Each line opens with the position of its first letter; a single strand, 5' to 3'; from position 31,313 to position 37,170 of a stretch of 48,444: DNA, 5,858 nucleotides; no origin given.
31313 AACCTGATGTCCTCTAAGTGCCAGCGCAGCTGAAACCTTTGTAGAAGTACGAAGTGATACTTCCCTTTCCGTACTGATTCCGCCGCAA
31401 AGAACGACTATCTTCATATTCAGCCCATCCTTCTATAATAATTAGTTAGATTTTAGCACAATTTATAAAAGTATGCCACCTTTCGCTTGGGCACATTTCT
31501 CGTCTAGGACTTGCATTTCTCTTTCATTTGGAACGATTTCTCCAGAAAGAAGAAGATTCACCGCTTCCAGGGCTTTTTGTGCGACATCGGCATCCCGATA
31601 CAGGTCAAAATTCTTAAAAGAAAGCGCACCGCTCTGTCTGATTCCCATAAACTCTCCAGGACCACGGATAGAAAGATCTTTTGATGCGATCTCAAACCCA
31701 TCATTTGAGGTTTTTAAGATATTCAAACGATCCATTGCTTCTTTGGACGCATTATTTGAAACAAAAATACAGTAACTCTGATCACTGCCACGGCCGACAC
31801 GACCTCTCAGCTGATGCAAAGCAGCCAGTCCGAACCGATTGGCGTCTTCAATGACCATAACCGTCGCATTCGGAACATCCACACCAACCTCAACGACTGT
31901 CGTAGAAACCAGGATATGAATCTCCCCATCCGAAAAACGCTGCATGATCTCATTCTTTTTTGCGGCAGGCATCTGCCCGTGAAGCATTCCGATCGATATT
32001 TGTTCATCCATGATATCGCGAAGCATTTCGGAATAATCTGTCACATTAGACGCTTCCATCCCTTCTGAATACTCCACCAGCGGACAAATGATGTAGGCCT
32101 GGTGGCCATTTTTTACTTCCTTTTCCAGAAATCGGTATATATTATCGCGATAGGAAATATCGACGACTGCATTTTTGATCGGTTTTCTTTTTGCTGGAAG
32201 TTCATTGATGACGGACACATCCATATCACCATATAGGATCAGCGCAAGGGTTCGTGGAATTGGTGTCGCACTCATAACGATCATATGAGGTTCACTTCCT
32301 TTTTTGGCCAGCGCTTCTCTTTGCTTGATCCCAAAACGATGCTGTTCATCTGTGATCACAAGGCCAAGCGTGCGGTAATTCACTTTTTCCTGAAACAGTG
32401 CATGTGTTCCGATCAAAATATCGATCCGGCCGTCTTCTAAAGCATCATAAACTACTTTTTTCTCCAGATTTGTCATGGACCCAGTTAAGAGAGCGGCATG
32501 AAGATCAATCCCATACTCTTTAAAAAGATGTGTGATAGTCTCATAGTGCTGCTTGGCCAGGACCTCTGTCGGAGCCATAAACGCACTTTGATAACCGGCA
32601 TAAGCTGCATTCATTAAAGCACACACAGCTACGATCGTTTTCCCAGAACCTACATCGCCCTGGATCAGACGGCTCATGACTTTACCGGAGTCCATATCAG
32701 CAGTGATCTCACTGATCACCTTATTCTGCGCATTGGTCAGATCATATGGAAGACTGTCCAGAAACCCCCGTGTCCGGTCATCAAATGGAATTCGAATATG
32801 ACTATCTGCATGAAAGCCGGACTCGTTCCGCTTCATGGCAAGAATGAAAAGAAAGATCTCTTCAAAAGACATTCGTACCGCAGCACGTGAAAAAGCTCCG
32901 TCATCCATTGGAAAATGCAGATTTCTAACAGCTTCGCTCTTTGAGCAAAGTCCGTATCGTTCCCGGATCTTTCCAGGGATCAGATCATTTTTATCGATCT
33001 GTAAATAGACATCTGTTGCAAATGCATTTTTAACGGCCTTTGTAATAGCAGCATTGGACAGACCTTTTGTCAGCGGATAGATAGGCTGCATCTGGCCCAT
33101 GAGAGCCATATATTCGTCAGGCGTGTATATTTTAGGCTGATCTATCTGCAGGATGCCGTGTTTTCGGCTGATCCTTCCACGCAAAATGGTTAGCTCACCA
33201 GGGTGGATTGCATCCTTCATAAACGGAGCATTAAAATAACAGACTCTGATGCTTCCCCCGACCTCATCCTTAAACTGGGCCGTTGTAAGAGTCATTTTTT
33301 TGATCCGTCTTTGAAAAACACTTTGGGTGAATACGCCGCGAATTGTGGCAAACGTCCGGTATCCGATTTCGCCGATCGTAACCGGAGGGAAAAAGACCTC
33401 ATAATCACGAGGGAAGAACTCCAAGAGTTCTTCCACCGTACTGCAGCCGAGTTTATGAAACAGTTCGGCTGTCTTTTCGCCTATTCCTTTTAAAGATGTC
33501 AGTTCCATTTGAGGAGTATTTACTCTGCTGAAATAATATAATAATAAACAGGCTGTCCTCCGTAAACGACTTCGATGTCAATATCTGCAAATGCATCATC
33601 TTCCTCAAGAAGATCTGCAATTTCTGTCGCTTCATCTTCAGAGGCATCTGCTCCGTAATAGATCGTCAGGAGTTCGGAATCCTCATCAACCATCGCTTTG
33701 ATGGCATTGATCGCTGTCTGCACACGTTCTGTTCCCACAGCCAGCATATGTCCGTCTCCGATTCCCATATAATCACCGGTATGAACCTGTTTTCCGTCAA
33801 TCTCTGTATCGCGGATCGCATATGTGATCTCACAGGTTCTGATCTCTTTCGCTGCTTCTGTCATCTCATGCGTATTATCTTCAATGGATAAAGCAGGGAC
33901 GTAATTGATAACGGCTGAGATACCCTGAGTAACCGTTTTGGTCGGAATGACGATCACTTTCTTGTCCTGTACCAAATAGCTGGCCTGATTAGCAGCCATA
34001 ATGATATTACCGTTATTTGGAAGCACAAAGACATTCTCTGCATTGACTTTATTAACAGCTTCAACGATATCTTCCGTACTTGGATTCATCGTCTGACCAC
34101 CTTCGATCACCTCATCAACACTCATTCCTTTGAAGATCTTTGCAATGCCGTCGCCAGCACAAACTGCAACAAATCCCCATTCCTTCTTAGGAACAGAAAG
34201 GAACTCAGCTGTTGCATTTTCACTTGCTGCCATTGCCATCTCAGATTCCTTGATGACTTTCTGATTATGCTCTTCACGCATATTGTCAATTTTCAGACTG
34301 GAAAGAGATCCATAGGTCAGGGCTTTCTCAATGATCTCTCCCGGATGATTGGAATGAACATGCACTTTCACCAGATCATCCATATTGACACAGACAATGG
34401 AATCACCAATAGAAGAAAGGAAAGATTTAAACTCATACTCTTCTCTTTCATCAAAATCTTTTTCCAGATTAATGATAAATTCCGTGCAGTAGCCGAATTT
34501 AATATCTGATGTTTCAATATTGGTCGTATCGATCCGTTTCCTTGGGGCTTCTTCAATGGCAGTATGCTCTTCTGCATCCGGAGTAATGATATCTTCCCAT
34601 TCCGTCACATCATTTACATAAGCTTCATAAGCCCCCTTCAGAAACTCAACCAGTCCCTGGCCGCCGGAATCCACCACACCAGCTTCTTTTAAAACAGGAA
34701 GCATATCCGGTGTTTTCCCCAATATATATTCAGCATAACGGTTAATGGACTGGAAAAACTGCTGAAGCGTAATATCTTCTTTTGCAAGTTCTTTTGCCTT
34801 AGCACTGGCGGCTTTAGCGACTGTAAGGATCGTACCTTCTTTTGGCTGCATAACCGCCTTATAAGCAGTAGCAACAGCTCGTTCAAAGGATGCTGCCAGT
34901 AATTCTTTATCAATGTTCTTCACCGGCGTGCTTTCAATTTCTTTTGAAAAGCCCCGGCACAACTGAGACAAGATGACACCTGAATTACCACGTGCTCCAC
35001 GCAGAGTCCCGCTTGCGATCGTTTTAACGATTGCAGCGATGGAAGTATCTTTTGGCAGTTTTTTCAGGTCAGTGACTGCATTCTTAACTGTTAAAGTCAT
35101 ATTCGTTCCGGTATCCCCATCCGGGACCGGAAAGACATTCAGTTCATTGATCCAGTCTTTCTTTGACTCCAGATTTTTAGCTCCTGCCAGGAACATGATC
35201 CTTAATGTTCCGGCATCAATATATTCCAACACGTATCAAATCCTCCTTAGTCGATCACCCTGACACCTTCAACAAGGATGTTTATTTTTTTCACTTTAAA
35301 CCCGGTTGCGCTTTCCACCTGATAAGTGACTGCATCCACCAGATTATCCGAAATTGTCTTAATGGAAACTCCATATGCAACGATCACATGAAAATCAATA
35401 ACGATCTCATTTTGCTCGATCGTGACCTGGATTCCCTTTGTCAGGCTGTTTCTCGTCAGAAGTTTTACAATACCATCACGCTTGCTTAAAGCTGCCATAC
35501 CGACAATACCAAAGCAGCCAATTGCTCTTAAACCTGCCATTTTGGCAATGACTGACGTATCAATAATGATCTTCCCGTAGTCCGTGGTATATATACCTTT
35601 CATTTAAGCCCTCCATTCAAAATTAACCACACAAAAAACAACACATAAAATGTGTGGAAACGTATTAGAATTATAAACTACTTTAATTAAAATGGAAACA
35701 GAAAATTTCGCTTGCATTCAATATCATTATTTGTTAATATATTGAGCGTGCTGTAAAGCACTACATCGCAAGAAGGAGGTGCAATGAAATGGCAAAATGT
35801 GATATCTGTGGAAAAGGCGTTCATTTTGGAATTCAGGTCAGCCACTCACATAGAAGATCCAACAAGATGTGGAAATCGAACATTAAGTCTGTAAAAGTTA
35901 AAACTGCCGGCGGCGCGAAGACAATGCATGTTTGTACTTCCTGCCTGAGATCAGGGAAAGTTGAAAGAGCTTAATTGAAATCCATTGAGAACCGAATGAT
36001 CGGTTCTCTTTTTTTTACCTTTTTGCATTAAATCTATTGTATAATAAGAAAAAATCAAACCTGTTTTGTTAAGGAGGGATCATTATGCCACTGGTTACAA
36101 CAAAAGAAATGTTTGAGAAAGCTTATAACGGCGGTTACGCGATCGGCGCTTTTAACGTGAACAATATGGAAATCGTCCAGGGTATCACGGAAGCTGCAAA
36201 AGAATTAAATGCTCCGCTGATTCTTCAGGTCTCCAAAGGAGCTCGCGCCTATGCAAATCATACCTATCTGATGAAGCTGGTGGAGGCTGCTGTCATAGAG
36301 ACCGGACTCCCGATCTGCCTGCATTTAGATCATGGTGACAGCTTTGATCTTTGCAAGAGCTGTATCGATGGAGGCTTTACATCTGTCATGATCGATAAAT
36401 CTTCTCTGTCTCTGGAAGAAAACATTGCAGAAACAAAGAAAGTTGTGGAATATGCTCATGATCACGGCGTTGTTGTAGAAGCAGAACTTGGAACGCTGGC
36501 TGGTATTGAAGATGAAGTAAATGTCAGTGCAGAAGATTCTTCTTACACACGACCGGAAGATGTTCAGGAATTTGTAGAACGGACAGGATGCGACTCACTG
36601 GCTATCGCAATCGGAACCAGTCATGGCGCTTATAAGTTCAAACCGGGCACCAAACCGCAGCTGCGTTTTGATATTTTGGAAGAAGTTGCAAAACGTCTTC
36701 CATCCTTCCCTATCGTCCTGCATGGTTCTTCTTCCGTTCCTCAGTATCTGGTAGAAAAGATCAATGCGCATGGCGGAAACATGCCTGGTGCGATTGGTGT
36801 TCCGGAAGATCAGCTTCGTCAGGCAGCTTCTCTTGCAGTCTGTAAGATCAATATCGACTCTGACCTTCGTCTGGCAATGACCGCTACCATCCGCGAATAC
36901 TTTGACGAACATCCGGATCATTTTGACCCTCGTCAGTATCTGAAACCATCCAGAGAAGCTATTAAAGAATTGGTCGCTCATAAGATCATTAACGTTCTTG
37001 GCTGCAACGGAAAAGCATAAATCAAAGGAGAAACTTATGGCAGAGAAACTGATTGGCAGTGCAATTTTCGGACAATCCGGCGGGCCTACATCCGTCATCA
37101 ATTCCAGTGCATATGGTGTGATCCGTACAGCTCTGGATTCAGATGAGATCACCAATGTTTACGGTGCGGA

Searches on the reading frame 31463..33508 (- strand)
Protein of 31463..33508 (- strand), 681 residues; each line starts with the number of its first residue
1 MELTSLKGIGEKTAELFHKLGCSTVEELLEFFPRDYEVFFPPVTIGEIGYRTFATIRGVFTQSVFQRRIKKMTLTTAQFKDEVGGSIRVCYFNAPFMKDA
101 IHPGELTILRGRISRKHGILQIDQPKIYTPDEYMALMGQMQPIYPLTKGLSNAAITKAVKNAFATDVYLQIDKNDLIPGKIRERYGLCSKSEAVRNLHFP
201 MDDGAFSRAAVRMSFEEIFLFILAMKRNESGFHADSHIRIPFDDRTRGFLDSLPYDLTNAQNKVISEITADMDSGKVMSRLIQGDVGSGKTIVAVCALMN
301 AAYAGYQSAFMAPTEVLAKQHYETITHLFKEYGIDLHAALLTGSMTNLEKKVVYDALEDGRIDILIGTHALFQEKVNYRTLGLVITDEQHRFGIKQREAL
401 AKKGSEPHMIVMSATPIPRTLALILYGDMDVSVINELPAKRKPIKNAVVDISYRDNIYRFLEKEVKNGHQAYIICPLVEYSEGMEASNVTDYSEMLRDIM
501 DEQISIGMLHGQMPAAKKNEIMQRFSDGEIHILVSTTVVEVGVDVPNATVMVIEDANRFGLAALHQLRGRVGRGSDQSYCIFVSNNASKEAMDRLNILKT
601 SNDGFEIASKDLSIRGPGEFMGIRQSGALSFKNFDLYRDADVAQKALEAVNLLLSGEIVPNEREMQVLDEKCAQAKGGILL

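Call 72: search_protein_families(library=pfam, proteins=[window:31463-33508:-], max_evalue=0.00001)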
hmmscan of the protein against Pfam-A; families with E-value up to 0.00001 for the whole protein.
window:31463-33508:- (681 aa): 6 families
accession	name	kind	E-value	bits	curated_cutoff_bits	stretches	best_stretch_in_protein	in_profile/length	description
PF00271.37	Helicase_C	-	3.6e-25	88.8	23.5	1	459-573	8-108/110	Helicase conserved C-terminal domain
PF00270.35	DEAD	-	3.1e-24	86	26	1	258-421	1-164/167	DEAD/DEAH box helicase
PF17191.10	RecG_wedge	-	5.2e-18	65.6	23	1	6-162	5-158/162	RecG wedge domain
PF04851.21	ResIII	-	1.2e-11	45.2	22.5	1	256-416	3-162/164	Type III restriction enzyme, res subunit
PF19833.4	RecG_dom3_C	-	2.7e-08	34.2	26.8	1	602-669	2-70/87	ATP-dependent DNA helicase RecG, domain 3, C-terminal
PF22590.2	Cas3-like_C_2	-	9.9e-06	26.2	27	0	489-574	12-104/106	CRISPR-associated nuclease/helicase Cas3, C-terminal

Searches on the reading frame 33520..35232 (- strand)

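Call 72: search_protein_families(library=pfam, proteins=[window:33520-35232:-], max_evalue=0.00001)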
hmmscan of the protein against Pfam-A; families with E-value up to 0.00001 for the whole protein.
window:33520-35232:- (570 aa): 3 families
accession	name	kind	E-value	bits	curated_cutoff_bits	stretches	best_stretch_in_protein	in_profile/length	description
PF13684.11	FakA-like_C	-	7.7e-86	287.4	23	1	353-570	1-216/216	Fatty acid kinase subunit A-like, C-terminal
PF02734.22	Dak2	-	6.6e-41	140.5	27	1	35-202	1-173/174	DAK2 domain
PF21645.3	FakA-like_M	-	5.8e-31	106.6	24.9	1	245-324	1-79/80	Fatty acid kinase subunit A-like, middle domain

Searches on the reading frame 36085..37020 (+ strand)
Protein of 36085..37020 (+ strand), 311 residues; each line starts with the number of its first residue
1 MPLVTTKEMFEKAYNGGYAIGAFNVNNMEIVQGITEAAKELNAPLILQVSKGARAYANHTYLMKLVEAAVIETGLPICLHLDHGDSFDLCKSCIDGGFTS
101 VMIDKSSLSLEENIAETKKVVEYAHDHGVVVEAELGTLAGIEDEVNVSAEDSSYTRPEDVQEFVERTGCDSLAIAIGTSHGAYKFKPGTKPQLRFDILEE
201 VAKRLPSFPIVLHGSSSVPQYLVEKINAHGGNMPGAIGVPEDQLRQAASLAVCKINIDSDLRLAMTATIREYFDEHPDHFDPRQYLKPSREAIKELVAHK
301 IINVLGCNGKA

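Call 72: search_protein_families(library=pfam, proteins=[window:36085-37020:+], max_evalue=0.00001)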
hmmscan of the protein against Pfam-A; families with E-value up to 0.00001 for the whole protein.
window:36085-37020:+ (311 aa): 1 family
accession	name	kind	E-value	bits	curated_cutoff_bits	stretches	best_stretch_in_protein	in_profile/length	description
PF01116.26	F_bP_aldolase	-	1.2e-104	350.2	25.5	1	4-310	1-277/277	Fructose-bisphosphate aldolase class-II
